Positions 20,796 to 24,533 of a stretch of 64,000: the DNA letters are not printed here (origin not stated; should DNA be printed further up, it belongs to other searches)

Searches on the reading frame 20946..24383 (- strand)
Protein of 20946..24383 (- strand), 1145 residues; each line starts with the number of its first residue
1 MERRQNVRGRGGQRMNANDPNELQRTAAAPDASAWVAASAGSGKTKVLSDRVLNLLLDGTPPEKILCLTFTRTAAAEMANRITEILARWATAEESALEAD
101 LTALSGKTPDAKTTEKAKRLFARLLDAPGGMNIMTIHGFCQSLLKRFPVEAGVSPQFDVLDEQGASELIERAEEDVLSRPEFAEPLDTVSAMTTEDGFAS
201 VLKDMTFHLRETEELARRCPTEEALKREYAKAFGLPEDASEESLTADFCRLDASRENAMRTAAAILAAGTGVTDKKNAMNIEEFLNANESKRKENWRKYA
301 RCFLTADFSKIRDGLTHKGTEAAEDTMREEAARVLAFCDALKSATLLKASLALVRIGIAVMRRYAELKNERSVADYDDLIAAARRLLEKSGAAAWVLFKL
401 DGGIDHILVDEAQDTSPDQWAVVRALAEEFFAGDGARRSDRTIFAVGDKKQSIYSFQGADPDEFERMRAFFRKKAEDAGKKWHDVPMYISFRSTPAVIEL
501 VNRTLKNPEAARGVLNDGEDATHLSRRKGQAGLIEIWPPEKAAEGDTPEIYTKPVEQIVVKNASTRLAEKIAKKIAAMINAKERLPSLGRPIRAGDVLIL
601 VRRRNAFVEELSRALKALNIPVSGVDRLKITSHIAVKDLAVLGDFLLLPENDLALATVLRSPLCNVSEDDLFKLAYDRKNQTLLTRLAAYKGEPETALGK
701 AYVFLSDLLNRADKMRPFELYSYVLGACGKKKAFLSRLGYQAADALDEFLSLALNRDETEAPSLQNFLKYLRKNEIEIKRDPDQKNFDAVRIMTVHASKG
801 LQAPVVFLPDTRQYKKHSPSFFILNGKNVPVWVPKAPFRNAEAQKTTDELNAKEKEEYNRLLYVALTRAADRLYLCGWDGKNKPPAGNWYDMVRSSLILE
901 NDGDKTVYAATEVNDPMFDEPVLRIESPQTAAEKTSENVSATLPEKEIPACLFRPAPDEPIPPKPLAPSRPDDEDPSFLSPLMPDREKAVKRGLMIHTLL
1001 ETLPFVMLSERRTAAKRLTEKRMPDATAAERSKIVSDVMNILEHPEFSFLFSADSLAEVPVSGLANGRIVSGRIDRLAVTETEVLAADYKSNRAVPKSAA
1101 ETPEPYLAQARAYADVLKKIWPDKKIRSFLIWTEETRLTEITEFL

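Call 37: search_protein_families(library=pfam, proteins=[window:20946-24383:-], max_evalue=0.000001)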
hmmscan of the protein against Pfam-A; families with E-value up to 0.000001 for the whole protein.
window:20946-24383:- (1145 aa): 4 families
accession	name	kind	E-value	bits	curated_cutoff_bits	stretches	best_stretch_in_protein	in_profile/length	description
PF00580.27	UvrD-helicase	-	9.7e-51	173.5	23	1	22-469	3-268/271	UvrD/REP helicase N-terminal domain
PF13361.12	UvrD_C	-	1.8e-22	80.7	25.6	1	491-875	7-345/350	UvrD-like helicase C-terminal domain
PF13245.12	AAA_19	-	1.3e-12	48.5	25.1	0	28-84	8-63/134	AAA domain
PF13538.12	UvrD_C_2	-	1.8e-11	44.1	27.4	0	790-815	2-29/52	UvrD-like helicase C-terminal domain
